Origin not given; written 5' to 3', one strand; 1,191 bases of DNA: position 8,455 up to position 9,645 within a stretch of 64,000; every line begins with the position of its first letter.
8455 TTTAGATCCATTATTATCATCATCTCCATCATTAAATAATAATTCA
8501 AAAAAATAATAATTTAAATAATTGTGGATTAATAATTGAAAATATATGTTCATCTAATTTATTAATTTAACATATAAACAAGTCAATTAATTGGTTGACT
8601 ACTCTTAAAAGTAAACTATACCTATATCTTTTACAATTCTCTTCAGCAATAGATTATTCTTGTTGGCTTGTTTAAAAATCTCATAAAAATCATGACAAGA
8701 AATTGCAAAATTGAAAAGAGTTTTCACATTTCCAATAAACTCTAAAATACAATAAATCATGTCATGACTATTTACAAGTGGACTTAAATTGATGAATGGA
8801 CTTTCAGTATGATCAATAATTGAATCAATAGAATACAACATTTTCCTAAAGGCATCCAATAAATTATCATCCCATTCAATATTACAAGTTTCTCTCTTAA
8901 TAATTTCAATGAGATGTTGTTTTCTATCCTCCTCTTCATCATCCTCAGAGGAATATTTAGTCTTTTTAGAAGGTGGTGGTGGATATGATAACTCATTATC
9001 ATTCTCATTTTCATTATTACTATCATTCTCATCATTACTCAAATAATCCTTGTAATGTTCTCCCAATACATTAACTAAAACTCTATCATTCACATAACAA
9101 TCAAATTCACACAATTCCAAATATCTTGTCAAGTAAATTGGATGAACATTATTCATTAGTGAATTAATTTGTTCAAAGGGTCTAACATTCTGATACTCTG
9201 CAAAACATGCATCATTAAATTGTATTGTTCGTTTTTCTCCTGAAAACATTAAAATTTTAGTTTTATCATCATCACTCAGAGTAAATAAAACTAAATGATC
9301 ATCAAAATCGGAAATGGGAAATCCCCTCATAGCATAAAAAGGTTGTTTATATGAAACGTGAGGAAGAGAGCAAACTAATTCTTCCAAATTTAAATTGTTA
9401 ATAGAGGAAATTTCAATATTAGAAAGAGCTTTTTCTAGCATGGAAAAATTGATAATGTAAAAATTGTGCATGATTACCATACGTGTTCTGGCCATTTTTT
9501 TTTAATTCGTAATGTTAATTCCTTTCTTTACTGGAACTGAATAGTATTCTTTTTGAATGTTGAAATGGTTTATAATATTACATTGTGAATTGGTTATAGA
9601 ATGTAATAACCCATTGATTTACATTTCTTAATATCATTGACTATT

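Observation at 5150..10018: Tandem segmental duplication (2 x about 2.3 kb) bounded by assembly gaps; a paralogous gene pair plus a duplicated TTC7 5' fragment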

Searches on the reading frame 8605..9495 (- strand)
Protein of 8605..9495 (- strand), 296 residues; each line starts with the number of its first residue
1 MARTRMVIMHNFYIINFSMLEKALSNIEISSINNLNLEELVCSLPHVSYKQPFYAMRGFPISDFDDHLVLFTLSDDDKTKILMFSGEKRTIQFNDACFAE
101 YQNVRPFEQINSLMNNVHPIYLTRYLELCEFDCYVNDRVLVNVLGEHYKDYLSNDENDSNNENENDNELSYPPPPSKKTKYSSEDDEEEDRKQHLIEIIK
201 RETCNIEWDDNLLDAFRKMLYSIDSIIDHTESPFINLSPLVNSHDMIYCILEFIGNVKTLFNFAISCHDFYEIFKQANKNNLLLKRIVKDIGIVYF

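Call 8: find_homologous_proteins(query=window:8605-9495:-, max_evalue=0.001)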
Query window:8605-9495:- (296 aa): 1 proteins with E <= 0.001 among 587 candidates.
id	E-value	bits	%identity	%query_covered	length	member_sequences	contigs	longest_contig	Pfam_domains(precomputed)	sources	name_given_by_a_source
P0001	7.3e-185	631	98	100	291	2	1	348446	-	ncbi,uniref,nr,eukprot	ncbi:predicted protein [Naegleria gruberi]|uniref:Predicted protein n=1 Tax=Naegleria gruberi TaxID=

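Call 10: find_encoding_contigs(protein=window:8605-9495:-, flank=10000, max_places=10)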
Protein window:8605-9495:- (296 aa): no gene with exactly this product is on record in the collection.

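Call 19: search_protein_families(library=pfam, proteins=[window:8605-9495:-], max_evalue=0.01)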
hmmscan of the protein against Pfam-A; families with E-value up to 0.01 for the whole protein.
window:8605-9495:- (296 aa): 0 families

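Call 27: search_protein_representatives(protein=window:8605-9495:-)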
Query: 296 residues. Proteins with E-value up to 0.001 (for the whole library): 8; up to 1e-10: 8; up to 1e-30: 2. The best 8 are listed.
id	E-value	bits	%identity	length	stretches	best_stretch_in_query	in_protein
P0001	2.3e-185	631.2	99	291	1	1-296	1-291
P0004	3.4e-39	151.5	75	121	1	187-296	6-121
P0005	6.2e-23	98.2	35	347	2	235-294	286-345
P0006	9.3e-22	94.3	40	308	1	95-295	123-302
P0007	6.7e-19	84.9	37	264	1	61-295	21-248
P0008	1.3e-17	80.7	40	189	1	117-296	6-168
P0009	6.2e-12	62.1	38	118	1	201-296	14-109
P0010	6.9e-12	61.9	36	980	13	8-51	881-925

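Call 31: list_cluster_members(proteins=[P0001, P0004, P0005, P0006, P0007, P0008, P0009])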
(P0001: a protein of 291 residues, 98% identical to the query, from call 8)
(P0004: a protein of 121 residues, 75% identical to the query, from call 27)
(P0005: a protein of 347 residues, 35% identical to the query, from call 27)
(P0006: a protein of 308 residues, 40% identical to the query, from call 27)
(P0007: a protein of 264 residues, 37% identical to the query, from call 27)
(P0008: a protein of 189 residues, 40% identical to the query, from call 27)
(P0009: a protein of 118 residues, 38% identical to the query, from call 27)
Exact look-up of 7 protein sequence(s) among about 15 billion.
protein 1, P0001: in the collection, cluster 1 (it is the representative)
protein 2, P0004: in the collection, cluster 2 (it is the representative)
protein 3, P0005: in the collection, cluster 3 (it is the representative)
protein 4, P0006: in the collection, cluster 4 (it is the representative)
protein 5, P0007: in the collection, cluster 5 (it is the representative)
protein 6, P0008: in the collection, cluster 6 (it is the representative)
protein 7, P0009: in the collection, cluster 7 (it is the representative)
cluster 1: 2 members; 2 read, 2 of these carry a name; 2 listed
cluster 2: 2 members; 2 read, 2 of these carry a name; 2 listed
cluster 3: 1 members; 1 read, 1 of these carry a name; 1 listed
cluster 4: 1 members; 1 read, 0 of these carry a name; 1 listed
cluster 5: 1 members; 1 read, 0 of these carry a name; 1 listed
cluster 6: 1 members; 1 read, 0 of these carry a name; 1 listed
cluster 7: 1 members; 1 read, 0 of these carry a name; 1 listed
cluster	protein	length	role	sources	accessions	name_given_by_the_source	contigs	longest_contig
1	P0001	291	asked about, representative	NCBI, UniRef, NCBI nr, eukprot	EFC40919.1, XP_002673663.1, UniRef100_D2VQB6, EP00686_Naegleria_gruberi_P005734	predicted protein [Naegleria gruberi] | Predicted protein n=1 Tax=Naegleria gruberi TaxID=5762 RepID=D2VQB6_NAEGR | uncharacterized protein NAEGRDRAFT_71168 [Naegleria gruberi]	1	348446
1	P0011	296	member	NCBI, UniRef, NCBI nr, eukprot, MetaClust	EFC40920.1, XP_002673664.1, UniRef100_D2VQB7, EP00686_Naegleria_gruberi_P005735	predicted protein [Naegleria gruberi] | Predicted protein n=1 Tax=Naegleria gruberi TaxID=5762 RepID=D2VQB7_NAEGR | uncharacterized protein NAEGRDRAFT_71169 [Naegleria gruberi]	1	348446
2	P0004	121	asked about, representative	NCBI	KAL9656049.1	hypothetical protein ABK040_007667 [Willaertia magna]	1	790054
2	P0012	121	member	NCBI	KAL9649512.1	hypothetical protein ABK040_003192 [Willaertia magna]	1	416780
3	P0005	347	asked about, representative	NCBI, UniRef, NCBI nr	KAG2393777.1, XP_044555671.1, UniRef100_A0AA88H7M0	hypothetical protein C9374_007308 [Naegleria lovaniensis] | Uncharacterized protein n=1 Tax=Naegleria lovaniensis TaxID=51637 RepID=A0AA88H7M0_NAELO | uncharacterized protein C9374_007308 [Naegleria lovaniensis]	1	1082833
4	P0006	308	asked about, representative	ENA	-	-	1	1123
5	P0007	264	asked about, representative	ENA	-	-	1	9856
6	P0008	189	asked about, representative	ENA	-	-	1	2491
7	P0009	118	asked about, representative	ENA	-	-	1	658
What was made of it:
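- Beyond this near-identical pair, an exhaustive search of the representative library finds no other N. gruberi member and only one N. lovaniensis member (calls 27, 31). The orphan family is single-copy in N. lovaniensis, and no further N. gruberi member was found (calls 27, 31).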

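Call 50: predict_structure(alignment_id=A1)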
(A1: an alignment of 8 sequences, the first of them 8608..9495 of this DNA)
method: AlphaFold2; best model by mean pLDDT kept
length: 296 residues; sequences in the alignment: 8
mean_pLDDT: 34.2   pTM: 0.20
mean pLDDT of the five models: 34.2, 34.2, 33.7, 32.6, 31.3
residues with pLDDT >= 90: 0; 70-90: 0; 50-70: 11; < 50: 285
segments of 3 or more residues with pLDDT < 50: 1-186, 199-296
pLDDT, mean of each block of 10 residues (from residue 1): 25 29 33 32 25 26 31 28 24 27 31 31 34 36 42 41 33 36 47 52 39 38 34 33 36 39 39 37 36 26
secondary structure, 60 per line:
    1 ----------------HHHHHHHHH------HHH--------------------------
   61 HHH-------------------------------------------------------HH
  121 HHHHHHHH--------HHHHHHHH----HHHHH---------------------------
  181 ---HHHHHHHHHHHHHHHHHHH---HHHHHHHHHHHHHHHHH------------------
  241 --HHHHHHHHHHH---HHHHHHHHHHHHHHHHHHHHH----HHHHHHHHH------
elements in order: H17-25 H119-128 H137-144 H149-153 H184-202 H206-222 H243-253 H257-277 H282-290
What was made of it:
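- Tried and rejected: AlphaFold with an 8-sequence alignment gave pLDDT 34, so no fold search was run (call 50).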

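Call 51: search_protein_families(library=pfam, alignment_id=A1, max_evalue=1)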
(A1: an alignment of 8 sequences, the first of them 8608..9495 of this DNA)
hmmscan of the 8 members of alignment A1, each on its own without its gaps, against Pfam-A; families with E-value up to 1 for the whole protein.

A. member 1, window:8608-9495:- (296 aa): 0 families

B. families by the number of members that match (of 8 scanned): 7 families
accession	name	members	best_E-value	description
PF11711.13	Tim54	1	0.028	Inner membrane protein import complex subunit Tim54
PF09073.15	BUD22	1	0.035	BUD22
PF24812.1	wHTH_TTC3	1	0.045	TTC3-like, winged helix turn helix domain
PF17743.7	DUF5580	1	0.073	Family of unknown function (DUF5580) N-terminal domain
PF12937.12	F-box-like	1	0.12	F-box-like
PF18491.7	SRA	1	0.23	SET and RING associated domain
PF06673.17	L_lactis_ph-MCP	1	0.5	Lactococcus lactis bacteriophage major capsid protein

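Call 56: find_related_loci(query=A1, collection=metagenome_contigs, flank=10000)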
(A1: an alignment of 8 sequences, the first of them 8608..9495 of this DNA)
Query A1 (296 aa) in metagenome_contigs; peptide patterns used: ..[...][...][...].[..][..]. (x = any residue, [..] = any of these).
38 stretches matched a pattern, but none encodes a relative of the query by tblastn (E <= 1e-3).
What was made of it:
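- Tried and rejected: A metagenome scan with the family profile found no relatives (call 56).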
